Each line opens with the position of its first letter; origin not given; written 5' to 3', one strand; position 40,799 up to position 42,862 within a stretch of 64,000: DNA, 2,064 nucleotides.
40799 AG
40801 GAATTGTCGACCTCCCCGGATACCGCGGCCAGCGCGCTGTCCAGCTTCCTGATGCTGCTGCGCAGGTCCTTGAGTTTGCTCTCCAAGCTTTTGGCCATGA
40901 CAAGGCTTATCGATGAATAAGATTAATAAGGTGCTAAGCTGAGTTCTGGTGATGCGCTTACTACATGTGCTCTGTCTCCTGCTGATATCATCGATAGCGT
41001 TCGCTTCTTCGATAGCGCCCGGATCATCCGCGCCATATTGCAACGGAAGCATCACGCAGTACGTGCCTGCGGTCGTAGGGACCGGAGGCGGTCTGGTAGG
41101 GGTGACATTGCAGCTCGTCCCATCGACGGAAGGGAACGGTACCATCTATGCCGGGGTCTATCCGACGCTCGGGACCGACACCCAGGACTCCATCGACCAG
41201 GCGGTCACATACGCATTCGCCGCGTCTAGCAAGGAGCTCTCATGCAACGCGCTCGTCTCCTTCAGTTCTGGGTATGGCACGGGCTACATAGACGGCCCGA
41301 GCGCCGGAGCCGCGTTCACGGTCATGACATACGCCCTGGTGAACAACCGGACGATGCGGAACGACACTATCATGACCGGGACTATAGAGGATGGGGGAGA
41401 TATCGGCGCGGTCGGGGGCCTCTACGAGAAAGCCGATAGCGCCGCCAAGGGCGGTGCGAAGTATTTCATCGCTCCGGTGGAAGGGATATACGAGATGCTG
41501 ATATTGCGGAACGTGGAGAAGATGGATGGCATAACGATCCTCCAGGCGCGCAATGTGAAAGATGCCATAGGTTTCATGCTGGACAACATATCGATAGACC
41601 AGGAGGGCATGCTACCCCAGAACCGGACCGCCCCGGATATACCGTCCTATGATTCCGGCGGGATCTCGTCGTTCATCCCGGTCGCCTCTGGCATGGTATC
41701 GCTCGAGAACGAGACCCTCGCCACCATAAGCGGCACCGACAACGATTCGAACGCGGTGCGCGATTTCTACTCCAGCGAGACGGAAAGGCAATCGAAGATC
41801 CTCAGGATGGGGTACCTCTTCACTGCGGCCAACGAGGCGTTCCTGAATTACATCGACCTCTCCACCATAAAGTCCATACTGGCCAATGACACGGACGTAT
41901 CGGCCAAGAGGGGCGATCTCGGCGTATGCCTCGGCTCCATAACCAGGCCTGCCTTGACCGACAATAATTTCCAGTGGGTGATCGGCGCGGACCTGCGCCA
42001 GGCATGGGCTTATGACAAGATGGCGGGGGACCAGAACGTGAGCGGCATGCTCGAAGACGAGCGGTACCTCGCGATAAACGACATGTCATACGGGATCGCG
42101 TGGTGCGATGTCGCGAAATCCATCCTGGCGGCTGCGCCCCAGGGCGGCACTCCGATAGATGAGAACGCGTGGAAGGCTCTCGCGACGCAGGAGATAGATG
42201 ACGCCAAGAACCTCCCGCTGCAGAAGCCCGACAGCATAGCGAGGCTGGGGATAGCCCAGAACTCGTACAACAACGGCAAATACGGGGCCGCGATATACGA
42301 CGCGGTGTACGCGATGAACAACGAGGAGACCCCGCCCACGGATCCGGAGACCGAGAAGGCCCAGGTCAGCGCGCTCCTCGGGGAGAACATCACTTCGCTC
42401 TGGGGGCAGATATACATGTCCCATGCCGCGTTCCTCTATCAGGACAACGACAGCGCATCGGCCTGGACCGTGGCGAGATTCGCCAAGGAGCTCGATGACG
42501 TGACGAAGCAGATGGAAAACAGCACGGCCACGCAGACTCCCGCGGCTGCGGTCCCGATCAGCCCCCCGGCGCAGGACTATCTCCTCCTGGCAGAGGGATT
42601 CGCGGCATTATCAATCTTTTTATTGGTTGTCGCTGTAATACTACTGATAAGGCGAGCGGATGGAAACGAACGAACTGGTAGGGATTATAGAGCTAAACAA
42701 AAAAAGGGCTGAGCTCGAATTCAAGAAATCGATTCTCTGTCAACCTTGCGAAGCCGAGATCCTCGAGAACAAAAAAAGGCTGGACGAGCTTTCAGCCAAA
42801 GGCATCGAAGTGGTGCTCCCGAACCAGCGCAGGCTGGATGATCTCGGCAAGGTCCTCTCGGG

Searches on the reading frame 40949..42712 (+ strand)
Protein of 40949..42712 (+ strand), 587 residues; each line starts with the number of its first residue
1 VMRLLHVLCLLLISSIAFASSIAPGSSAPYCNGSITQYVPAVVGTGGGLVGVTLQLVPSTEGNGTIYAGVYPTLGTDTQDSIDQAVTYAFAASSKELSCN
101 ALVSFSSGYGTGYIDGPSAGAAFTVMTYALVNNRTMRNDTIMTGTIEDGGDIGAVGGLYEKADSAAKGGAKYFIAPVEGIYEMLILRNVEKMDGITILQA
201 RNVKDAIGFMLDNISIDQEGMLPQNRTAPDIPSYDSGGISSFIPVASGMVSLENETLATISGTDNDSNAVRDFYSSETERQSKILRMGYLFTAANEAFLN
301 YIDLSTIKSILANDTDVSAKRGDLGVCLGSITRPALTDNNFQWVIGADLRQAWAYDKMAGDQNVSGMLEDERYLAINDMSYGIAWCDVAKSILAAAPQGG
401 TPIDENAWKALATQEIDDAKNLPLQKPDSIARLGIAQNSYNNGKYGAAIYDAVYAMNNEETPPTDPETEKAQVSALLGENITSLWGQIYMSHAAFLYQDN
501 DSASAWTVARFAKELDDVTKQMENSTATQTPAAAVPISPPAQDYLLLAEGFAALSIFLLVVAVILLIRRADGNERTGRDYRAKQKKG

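Call 7: search_protein_families(library=pfam, proteins=[window:40949-42712:+], max_evalue=0.01)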
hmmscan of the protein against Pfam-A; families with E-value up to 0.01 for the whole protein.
window:40949-42712:+ (587 aa): 1 family
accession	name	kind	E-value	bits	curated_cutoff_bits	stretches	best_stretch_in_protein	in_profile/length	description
PF05362.19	Lon_C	-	5.5e-09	36.3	21.1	1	114-183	107-176/205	Lon protease (S16) C-terminal proteolytic domain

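Call 9: search_protein_families(library=ncbifam, proteins=[window:40949-42712:+], max_evalue=0.01)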
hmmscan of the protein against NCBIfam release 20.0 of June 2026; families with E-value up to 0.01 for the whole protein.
window:40949-42712:+ (587 aa): 6 families
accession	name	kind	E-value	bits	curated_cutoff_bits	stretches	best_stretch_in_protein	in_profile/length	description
TIGR02903.1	spore_lon_C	equivalog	3.1e-13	49.1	678.8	1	61-207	474-611/615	Lon family ATP-dependent protease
TIGR02902.1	spore_lonB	equivalog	9.7e-13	47.6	723.3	1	104-209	432-529/531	ATP-dependent protease LonB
NF041438.1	SepM_fam_S16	equivalog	1.2e-09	37.6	200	1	111-182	223-296/340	SepM family pheromone-processing serine protease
TIGR00763.1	lon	equivalog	5.3e-08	31.8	608.05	1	114-180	699-765/795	endopeptidase La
TIGR00764.1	lon_rel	equivalog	3.4e-07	29.2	516.6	1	41-212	426-594/608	ATP-dependent protease LonB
NF008053.0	PRK10787.1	equivalog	3.4e-07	28.7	891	1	45-183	606-744/784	endopeptidase La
